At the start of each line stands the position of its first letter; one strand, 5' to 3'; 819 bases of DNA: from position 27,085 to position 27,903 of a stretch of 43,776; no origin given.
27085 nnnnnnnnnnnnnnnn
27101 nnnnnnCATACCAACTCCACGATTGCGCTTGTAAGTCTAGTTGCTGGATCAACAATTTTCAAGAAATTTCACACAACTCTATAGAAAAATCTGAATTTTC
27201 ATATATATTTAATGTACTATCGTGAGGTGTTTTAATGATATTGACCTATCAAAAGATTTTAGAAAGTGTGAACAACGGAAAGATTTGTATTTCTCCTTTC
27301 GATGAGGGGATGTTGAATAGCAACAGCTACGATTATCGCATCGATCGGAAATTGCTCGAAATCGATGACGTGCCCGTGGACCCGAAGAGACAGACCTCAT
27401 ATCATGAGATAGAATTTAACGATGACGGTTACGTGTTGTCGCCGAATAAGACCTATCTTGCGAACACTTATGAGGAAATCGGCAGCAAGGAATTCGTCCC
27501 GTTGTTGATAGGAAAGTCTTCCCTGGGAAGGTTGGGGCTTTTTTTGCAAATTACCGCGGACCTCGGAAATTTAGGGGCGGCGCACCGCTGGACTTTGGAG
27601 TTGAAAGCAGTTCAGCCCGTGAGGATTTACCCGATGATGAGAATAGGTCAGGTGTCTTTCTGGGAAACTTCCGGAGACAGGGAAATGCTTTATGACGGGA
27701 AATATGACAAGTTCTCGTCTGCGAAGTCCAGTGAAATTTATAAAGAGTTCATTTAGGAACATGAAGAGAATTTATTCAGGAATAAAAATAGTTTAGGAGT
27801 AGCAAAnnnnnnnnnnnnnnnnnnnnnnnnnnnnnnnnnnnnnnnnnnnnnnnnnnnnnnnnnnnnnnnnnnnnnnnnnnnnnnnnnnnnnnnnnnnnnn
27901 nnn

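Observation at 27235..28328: Tandem dCTP-deaminase paralogs with reciprocal substitutions at two conserved active-site positions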

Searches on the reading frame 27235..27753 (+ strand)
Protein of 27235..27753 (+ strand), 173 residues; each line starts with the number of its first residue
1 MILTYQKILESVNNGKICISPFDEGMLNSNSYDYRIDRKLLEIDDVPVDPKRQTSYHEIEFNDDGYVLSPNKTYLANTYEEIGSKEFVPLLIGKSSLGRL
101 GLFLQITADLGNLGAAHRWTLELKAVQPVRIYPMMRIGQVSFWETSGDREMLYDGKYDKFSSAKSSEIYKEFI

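Call 4: search_protein_families(library=pfam, proteins=[window:27235-27753:+], max_evalue=0.01)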
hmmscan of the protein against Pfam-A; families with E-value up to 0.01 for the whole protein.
window:27235-27753:+ (173 aa): 1 family
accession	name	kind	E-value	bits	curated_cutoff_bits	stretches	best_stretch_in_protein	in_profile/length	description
PF22769.1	DCD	-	1.3e-31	110.2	27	1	2-144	1-152/153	dCTP deaminase-like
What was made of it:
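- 27235..27756 (+): Gene A (A-type Dcd paralogue, 173 aa). It keeps the deaminase Glu and has lost the hydrolysis Asp. Proposed donor of the motif-III hairpin to the deaminase site. PF22769 at 1.3e-31 (call 4).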

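Call 5: search_protein_families(library=ncbifam, proteins=[window:27235-27753:+], max_evalue=0.01)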
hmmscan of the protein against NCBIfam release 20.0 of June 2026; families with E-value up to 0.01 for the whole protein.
window:27235-27753:+ (173 aa): 1 family
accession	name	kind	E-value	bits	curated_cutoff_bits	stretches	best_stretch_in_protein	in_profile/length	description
TIGR02274.1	dCTP_deam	equivalog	1.4e-24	86.8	92.8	1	2-162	1-174/180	dCTP deaminase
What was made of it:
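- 27235..27756 (+): TIGR02274 at 86.8 bits, below the 92.8 cut-off (call 5).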

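Call 8: find_homologous_proteins(query=window:27235-27753:+)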
Query window:27235-27753:+ (173 aa): 443 proteins with E <= 0.001 among 474 candidates; the best 120 are listed.
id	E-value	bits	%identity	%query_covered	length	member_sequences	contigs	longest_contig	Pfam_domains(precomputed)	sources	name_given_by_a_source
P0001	5.7e-106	370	97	100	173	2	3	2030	PF22769.2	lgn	-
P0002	1.0e-104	366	96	100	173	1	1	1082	PF22769.2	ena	-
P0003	2.4e-97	342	89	100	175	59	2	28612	PF22769.2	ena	-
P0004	1.0e-89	317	82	100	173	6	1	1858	PF22769.2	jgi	-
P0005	4.8e-89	315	80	100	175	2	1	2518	PF22769.2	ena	-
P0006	8.0e-88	311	80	99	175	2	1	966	PF22769.2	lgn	-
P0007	1.1e-87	310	80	100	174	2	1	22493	PF22769.2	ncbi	-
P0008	1.8e-87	310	78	100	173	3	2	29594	PF22769.2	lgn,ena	-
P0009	2.4e-87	309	79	100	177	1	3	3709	PF22769.2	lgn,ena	-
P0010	4.7e-87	308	81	99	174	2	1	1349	PF22769.2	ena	-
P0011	6.9e-87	308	78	100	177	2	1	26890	PF22769.2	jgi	jgi:dCTP deaminase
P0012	7.5e-87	308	80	99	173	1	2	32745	PF22769.2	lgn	-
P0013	9.1e-87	307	79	99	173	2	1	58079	PF22769.2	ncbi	-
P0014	1.0e-86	307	79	100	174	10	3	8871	PF22769.2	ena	-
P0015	2.1e-86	306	79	99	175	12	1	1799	PF22769.2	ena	-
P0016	3.8e-86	305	77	99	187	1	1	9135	PF22769.2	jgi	jgi:dCTP deaminase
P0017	6.8e-86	305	79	99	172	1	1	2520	PF22769.2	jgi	jgi:dCTP deaminase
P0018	9.7e-86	304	79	100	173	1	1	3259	PF22769.2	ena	-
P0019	1.1e-85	304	79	99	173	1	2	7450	PF22769.2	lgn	-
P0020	1.5e-85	303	80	99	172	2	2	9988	PF22769.2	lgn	-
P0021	2.6e-85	303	80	99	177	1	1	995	PF22769.2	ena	-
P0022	3.3e-85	302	77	99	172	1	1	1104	PF22769.2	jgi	jgi:dCTP deaminase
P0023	4.4e-85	302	77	100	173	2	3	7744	PF22769.2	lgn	-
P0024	4.4e-85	302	80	99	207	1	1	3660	PF22769.2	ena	-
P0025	4.6e-85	302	77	99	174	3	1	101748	PF22769.2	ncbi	-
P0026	8.2e-85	301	80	99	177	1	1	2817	PF22769.2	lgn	-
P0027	9.3e-85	301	79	99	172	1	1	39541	PF22769.2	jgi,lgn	jgi:dCTP deaminase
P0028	1.3e-84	300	77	100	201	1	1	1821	PF22769.2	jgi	jgi:dCTP deaminase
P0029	1.5e-84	300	78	99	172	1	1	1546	PF22769.2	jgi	jgi:dCTP deaminase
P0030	1.6e-84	300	79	100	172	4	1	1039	PF22769.2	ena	-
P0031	8.6e-84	298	76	100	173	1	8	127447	PF22769.2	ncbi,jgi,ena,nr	ncbi:MAG: hypothetical protein E7015_00055 [Alphaproteobacteria bacterium]|nr:hypothetical protein [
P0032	1.2e-83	297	77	99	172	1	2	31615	PF22769.2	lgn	-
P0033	4.5e-83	295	77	99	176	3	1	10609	PF22769.2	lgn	-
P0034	5.9e-83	295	78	99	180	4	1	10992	PF22769.2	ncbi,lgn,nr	ncbi:dCTP deaminase [Alphaproteobacteria bacterium]|nr:dCTP deaminase [Alphaproteobacteria bacterium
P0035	1.2e-82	294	78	99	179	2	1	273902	PF22769.2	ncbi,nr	ncbi:MAG: hypothetical protein LBS14_02735 [Holosporaceae bacterium]|nr:hypothetical protein [Holosp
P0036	1.3e-82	294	77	99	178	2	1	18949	PF22769.2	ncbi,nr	ncbi:MAG: hypothetical protein LBO73_00675 [Holosporaceae bacterium]|nr:hypothetical protein [Holosp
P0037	2.4e-82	293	75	99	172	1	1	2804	PF22769.2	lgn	-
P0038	2.8e-82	293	73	100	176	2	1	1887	PF22769.2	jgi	jgi:dCTP deaminase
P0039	2.9e-82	293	76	99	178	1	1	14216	PF22769.2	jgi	jgi:dCTP deaminase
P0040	3.0e-82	293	78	99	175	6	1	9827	PF22769.2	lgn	-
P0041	3.1e-82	293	75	99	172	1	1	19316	PF22769.2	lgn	-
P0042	4.7e-82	292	76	99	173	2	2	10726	PF22769.2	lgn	-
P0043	7.3e-82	291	75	100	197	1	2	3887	PF22769.2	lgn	-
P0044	8.3e-82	291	76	99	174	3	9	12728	PF22769.2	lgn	-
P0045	1.3e-81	291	76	100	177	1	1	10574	PF22769.2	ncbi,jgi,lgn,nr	ncbi:MAG: hypothetical protein LBB29_00380 [Holosporaceae bacterium]|jgi:dCTP deaminase|nr:hypotheti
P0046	2.0e-81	290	77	99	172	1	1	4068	PF22769.2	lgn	-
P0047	2.0e-81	290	74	100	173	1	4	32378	PF22769.2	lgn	-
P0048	2.6e-81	290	75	100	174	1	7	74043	PF22769.2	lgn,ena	-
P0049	2.8e-81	290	76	99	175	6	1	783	PF22769.2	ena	-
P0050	3.2e-81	289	75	99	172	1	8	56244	PF22769.2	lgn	-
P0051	4.4e-81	289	74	99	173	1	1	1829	PF22769.2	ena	-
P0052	6.3e-81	288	75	100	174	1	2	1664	PF22769.2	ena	-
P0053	6.9e-81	288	76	99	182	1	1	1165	PF22769.2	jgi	jgi:dCTP deaminase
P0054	8.3e-81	288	75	100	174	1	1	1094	PF22769.2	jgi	jgi:dCTP deaminase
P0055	8.4e-81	288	76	100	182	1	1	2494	PF22769.2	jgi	jgi:dCTP deaminase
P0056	1.6e-80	287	75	100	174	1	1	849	PF22769.2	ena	-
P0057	2.1e-80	287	72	100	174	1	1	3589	PF22769.2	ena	-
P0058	5.6e-80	285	72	100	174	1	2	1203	PF22769.2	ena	-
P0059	1.0e-79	284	72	100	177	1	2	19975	PF22769.2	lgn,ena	-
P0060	2.3e-79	283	74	100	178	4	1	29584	PF22769.2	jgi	jgi:dCTP deaminase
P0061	2.7e-79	283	75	100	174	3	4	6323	PF22769.2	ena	-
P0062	4.0e-79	283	74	99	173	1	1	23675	PF22769.2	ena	-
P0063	4.8e-79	282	76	99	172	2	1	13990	PF22769.2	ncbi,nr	ncbi:MAG: hypothetical protein LBC04_03330 [Holosporaceae bacterium]|nr:hypothetical protein [Holosp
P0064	7.3e-79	282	71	100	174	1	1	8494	PF22769.2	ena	-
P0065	7.6e-79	282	76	99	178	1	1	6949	PF22769.2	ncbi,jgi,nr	ncbi:MAG: hypothetical protein LBS23_02785 [Holosporaceae bacterium]|jgi:dCTP deaminase|nr:hypotheti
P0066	1.6e-78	281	76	97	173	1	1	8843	PF22769.2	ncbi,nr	ncbi:MAG: hypothetical protein LBO02_02525, partial [Holosporaceae bacterium]|nr:hypothetical protei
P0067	1.7e-78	281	72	99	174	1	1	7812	PF22769.2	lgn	-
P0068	1.9e-78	280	71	99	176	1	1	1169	PF22769.2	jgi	jgi:dCTP deaminase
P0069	2.9e-78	280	72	99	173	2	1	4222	PF22769.2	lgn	-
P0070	6.8e-78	279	76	95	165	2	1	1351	PF22769.2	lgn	-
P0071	2.4e-77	277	71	100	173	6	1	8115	PF22769.2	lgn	-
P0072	5.8e-77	276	71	100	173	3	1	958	PF22769.2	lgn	-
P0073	7.5e-77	275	73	99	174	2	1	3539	PF22769.2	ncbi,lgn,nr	ncbi:MAG: hypothetical protein LBT67_01010 [Holosporaceae bacterium]|nr:hypothetical protein [Holosp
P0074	1.9e-76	274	71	100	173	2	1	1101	PF22769.2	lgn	-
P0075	4.4e-75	269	72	99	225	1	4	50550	PF22769.2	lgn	-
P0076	5.7e-73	263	81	85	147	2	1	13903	PF22769.2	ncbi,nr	ncbi:MAG: hypothetical protein LBB25_01955 [Holosporaceae bacterium]|nr:hypothetical protein [Holosp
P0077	2.2e-72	261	77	86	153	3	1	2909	PF22769.2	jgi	jgi:dCTP deaminase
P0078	4.1e-72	260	80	84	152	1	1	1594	PF22769.2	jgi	jgi:dCTP deaminase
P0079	9.4e-72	259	78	86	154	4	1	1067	PF22769.2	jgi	jgi:dCTP deaminase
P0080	1.2e-71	258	73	99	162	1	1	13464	PF22769.2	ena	-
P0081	2.8e-71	257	77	84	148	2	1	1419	PF22769.2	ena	-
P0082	1.2e-70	255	74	86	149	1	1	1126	PF22769.2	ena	-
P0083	7.7e-67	243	66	100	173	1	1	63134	PF22769.2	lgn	-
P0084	5.3e-66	240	64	99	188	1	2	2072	PF22769.2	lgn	-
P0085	9.6e-65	236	96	65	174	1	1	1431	PF22769.2,PF01676.24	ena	-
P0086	1.0e-62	229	62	100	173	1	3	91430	PF22769.2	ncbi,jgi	jgi:dCTP deaminase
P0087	9.1e-62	226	61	100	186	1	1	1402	PF22769.2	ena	-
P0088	1.3e-61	226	61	100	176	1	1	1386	PF22769.2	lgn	-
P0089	8.8e-61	223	60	100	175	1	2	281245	PF22769.2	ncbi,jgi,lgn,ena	jgi:dCTP deaminase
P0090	9.6e-61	223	64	99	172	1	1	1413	PF22769.2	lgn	-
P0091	8.5e-59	216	58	99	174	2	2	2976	PF22769.2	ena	-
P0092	1.5e-58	216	58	99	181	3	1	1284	PF22769.2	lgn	-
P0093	3.9e-57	211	56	99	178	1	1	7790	PF22769.2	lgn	-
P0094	2.8e-56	208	59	99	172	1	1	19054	PF22769.2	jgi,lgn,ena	-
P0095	4.3e-56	208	57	100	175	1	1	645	PF22769.2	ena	-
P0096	6.5e-56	207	56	100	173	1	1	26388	PF22769.2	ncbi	-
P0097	2.3e-55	205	56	99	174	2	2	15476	PF22769.2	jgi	jgi:dCTP deaminase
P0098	2.9e-55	205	56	100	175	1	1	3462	PF22769.2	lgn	-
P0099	4.5e-55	204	57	99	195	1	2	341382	PF22769.2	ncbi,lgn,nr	ncbi:MAG: hypothetical protein K1X28_06260 [Parachlamydiales bacterium]|nr:hypothetical protein [Par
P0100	5.0e-55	204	55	99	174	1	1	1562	PF22769.2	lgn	-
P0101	6.0e-55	204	58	99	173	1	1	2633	PF22769.2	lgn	-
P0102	8.4e-55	203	57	99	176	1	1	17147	PF22769.2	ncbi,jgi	jgi:dCTP deaminase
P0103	1.5e-54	203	57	99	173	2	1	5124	PF22769.2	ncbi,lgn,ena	-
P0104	1.9e-54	202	57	100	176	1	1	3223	PF22769.2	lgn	-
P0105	2.0e-54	202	56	99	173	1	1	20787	PF22769.2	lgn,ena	-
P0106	2.5e-54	202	55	99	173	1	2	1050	PF22769.2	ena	-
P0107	2.8e-54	202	54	99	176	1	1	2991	PF22769.2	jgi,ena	-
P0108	3.5e-54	201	56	99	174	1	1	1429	PF22769.2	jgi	jgi:dCTP deaminase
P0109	4.1e-54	201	56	99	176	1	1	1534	PF06559.17,PF22769.2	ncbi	-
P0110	7.6e-54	200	56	99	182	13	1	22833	PF22769.2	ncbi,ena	-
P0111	1.2e-53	200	54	99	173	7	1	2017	PF22769.2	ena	-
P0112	1.5e-53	199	55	100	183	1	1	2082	PF22769.2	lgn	-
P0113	2.0e-53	199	56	99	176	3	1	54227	PF22769.2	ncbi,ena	-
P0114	2.0e-53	199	55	99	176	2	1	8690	PF22769.2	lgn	-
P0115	3.2e-53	198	53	99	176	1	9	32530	PF22769.2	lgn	-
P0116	3.4e-53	198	54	100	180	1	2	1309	PF22769.2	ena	-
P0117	3.8e-53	198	56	99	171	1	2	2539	PF22769.2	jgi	jgi:dCTP deaminase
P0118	5.1e-53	198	56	99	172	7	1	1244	PF22769.2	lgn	-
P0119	5.4e-53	198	56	100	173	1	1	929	PF22769.2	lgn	-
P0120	9.1e-53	197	56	99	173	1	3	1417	PF22769.2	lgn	-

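Call 23: find_related_loci(query=A1, collection=genome_contigs, flank=4000)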
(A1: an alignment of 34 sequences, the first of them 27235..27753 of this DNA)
Query A1 (173 aa) in genome_contigs; peptide patterns used: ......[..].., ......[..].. (x = any residue, [..] = any of these).
305 stretches matched a pattern; 275 encode a relative of the query (tblastn E <= 1e-3); the best 80 are kept; 80 distinct loci.
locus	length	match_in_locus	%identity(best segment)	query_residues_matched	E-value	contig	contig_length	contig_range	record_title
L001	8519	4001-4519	96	1-173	2e-113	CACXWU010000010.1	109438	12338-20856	MAG: uncultured proteobacterium isolate RUG11675 genome assembly, contig: RUG11675_asm_10, whole genome shotgun sequence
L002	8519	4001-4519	94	1-173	3e-112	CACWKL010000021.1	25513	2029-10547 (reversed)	MAG: uncultured proteobacterium isolate RUG10665 genome assembly, contig: RUG10665_asm_21, whole genome shotgun sequence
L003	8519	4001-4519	95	1-173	2e-111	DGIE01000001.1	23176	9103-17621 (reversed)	MAG TPA_asm: Holosporaceae bacterium UBA3830 UBA3830_contig_52479, whole genome shotgun sequence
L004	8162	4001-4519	95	1-173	5e-111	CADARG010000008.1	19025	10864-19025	MAG: uncultured proteobacterium isolate RUG13554 genome assembly, contig: RUG13554_asm_8, whole genome shotgun sequence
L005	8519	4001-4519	95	1-173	5e-113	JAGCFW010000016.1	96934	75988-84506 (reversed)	MAG: Alphaproteobacteria bacterium isolate RGIG9754 Yak_Omasum-4__c394499, whole genome shotgun sequence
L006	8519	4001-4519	92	1-173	8e-109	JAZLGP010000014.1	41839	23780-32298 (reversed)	MAG: Alphaproteobacteria bacterium isolate T1900044995_TA20190057.MAGScoT_cleanbin_000024 SGB_4239_k141_1152100, whole g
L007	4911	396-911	82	1-173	3e-94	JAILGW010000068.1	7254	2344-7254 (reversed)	MAG: Alphaproteobacteria bacterium isolate RUI108 k141_8643563_flag=1_multi=8.0000_len=7254, whole genome shotgun sequen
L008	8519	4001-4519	80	1-173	1e-93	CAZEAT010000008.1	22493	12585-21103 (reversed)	MAG TPA_asm: uncultured Holosporaceae bacterium isolate SRP199465_co1_528 genome assembly, contig: NODE_5968_length_2249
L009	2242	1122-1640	79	1-173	2e-96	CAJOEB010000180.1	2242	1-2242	uncultured Alphaproteobacteria bacterium isolate Red_deer_1_mag_5 genome assembly, contig: scaffold_116559, whole genome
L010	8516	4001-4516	79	1-172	6e-93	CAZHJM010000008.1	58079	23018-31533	MAG TPA_asm: uncultured Holosporaceae bacterium isolate SRP141132_co4_69 genome assembly, contig: NODE_281_length_58079_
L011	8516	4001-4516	79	1-172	5e-93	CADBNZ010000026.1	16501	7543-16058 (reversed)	MAG: uncultured proteobacterium isolate RUG14145 genome assembly, contig: RUG14145_asm_26, whole genome shotgun sequence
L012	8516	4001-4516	79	1-172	3e-92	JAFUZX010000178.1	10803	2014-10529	MAG: Alphaproteobacteria bacterium isolate RGIG4978 Roe_deer_Rumen-5__c474440, whole genome shotgun sequence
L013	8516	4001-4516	78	1-172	4e-92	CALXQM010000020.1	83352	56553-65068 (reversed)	MAG: uncultured Alphaproteobacteria bacterium isolate E19__bin58 genome assembly, contig: E19__k127_7719511, whole genom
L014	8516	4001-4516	77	1-172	7e-91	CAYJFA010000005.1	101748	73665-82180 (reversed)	MAG TPA_asm: uncultured Holosporaceae bacterium isolate ERP123703_co3_209 genome assembly, contig: NODE_138_length_10174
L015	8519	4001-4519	76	1-173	5e-90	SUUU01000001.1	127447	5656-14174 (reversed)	MAG: Alphaproteobacteria bacterium isolate SIG54 NODE_3147_length_127447_cov_2.018897, whole genome shotgun sequence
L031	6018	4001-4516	58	1-172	4e-65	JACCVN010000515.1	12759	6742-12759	MAG: Parachlamydiaceae bacterium isolate MGR_bin127 SD2897-2912_k127_1276713, whole genome shotgun sequence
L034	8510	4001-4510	57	1-171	2e-62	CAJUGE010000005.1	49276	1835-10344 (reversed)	MAG TPA_asm: uncultured Bacilli bacterium isolate MGBC139354 genome assembly, contig: MGBC139354.5, whole genome shotgun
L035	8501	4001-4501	57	1-167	3e-62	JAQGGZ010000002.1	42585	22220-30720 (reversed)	MAG: Candidatus Saccharibacteria bacterium isolate RYN_420 scaffold_2355082, whole genome shotgun sequence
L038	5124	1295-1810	57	1-172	3e-61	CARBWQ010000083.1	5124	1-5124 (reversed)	MAG TPA_asm: uncultured Eubacteriales bacterium isolate MGBC121240 genome assembly, contig: MGBC121240.83, whole genome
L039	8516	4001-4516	56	1-172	5e-61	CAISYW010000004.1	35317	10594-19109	MAG: uncultured Chlamydiae bacterium isolate AlinenSedimentsCore1_bin-1524 genome assembly, contig: bin-1524:004/202, wh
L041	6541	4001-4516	55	1-167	4e-60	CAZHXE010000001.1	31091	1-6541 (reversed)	MAG TPA_asm: uncultured Candidatus Saccharibacteria bacterium isolate binchicken_co199_142 genome assembly, contig: NODE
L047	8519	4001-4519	55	1-173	3e-59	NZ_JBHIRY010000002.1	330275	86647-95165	Paenibacillus medicaginis strain JCM 18446 NODE_2_length_330275_cov_76.683750, whole genome shotgun sequence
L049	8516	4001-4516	52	1-172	9e-59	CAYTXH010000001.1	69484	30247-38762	MAG TPA_asm: uncultured Gammaproteobacteria bacterium isolate SRP278252_co2_10 genome assembly, contig: NODE_607_length_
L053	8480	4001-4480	58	1-161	2e-58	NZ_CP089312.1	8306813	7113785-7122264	Streptomyces sp. GQFP chromosome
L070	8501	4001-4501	50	1-167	9e-56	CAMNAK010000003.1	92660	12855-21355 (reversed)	MAG: uncultured Candidatus Saccharibacteria bacterium isolate SRR873598_bin.145_metaWRAP_v1.3_MAG genome assembly, conti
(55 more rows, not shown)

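Call 26: search_protein_families(library=pfam, proteins=[L031:3441-4001:+, L034:892-1563:+, L038:567-1280:+, L034:2808-4001:+, L034:6498-7049:+, L049:7060-7878:+, L047:5068-6078:+, L041:5071-6189:+, L035:2223-3959:+, L001:5346-6761:+], max_evalue=0.001)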
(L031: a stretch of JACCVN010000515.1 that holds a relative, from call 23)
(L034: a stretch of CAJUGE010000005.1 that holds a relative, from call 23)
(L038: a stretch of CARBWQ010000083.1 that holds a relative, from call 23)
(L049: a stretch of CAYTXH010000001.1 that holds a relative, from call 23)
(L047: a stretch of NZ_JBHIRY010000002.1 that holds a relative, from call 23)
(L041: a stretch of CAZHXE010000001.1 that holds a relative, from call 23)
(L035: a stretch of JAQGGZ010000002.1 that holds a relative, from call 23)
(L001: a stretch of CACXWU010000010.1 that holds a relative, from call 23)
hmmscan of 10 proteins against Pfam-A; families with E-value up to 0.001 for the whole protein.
L031:3441-4001:+ (187 aa): 2 families
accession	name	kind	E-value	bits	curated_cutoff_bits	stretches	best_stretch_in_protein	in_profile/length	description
PF13238.12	AAA_18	-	3.9e-06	27.8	29.4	1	10-142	1-113/128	AAA domain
PF21448.3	DNMK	-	3.2e-05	24.1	27.1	1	93-175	160-230/232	Deoxynucleotide monophosphate kinase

L034:892-1563:+ (224 aa): 3 families
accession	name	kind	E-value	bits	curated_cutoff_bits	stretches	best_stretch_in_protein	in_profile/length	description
PF21906.2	NrtR_WHD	-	4.2e-21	75.3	27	1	157-214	4-61/61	NrtR DNA-binding winged helix domain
PF00293.34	NUDIX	-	3.4e-15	56.7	21.1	1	20-138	11-132/134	NUDIX domain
PF19368.5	AraR_C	-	1.2e-11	45.2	23.8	1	153-217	4-69/82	AraR C-terminal winged HTH domain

L038:567-1280:+ (238 aa): 0 families

L034:2808-4001:+ (398 aa): 2 families
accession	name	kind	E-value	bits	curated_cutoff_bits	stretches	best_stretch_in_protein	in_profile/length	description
PF04055.27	Radical_SAM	-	0.00018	22.2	29.5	1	12-99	5-95/166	Radical SAM superfamily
PF13353.11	Fer4_12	-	0.00097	19.9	22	0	13-99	14-98/137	4Fe-4S single cluster domain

L034:6498-7049:+ (184 aa): 1 family
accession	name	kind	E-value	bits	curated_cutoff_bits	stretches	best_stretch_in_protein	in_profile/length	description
PF00300.27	His_Phos_1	-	3.1e-29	102.5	21.7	1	2-176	1-182/194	Histidine phosphatase superfamily (branch 1)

L049:7060-7878:+ (273 aa): 5 families
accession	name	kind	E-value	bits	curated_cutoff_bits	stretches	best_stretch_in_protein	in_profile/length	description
PF13847.12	Methyltransf_31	-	4.6e-12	46.3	27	1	46-167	2-127/145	Methyltransferase domain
PF13649.12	Methyltransf_25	-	2.8e-09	38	27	1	51-145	1-97/97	Methyltransferase domain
PF08241.18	Methyltransf_11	-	2.8e-07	31.5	21.2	1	52-148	1-94/95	Methyltransferase domain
PF08242.18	Methyltransf_12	-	4.7e-06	27.7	30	1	52-146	1-97/98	Methyltransferase domain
PF13489.12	Methyltransf_23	-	0.00022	21.4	27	1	43-152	16-119/164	Methyltransferase domain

L047:5068-6078:+ (337 aa): 1 family
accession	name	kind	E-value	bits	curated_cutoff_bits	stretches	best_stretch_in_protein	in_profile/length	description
PF01411.24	tRNA-synt_2c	-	1.4e-06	27.6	30.3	1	23-157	2-140/552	tRNA synthetases class II (A)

L041:5071-6189:+ (373 aa): 6 families
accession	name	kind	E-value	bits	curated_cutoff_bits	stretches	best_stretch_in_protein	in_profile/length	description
PF00534.26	Glycos_transf_1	-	7.1e-22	78.2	26.4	1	185-340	12-166/172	Glycosyl transferases group 1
PF13692.12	Glyco_trans_1_4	-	4.9e-16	59.7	27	1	190-325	3-138/142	Glycosyl transferases group 1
PF20706.3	GT4-conflict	-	1.5e-10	41.1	26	1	155-306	165-322/385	Family 4 Glycosyltransferase in conflict systems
PF13439.12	Glyco_transf_4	-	1.8e-07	31.8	28.5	1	74-172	60-166/170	Glycosyltransferase Family 4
PF13579.12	Glyco_trans_4_4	-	8.2e-05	23.4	29.7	1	53-162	40-149/158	Glycosyl transferase 4-like domain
PF13477.12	Glyco_trans_4_2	-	0.00088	19.9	23.4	0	67-129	57-118/139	Glycosyl transferase 4-like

L035:2223-3959:+ (579 aa): 1 family
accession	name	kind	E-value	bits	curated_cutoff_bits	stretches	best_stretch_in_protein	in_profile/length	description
PF03781.23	FGE-sulfatase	-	0.0009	19.4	23.3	0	398-432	85-119/255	Sulfatase-modifying factor enzyme 1-like domain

L001:5346-6761:+ (472 aa): 2 families
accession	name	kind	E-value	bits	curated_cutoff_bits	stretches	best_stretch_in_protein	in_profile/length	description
PF00795.27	CN_hydrolase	-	6.6e-26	91.6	23.2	1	225-447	15-242/256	Carbon-nitrogen hydrolase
PF20154.4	LNT_N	-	3.3e-12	47.3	27.1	1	2-124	40-158/159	Apolipoprotein N-acyltransferase N-terminal domain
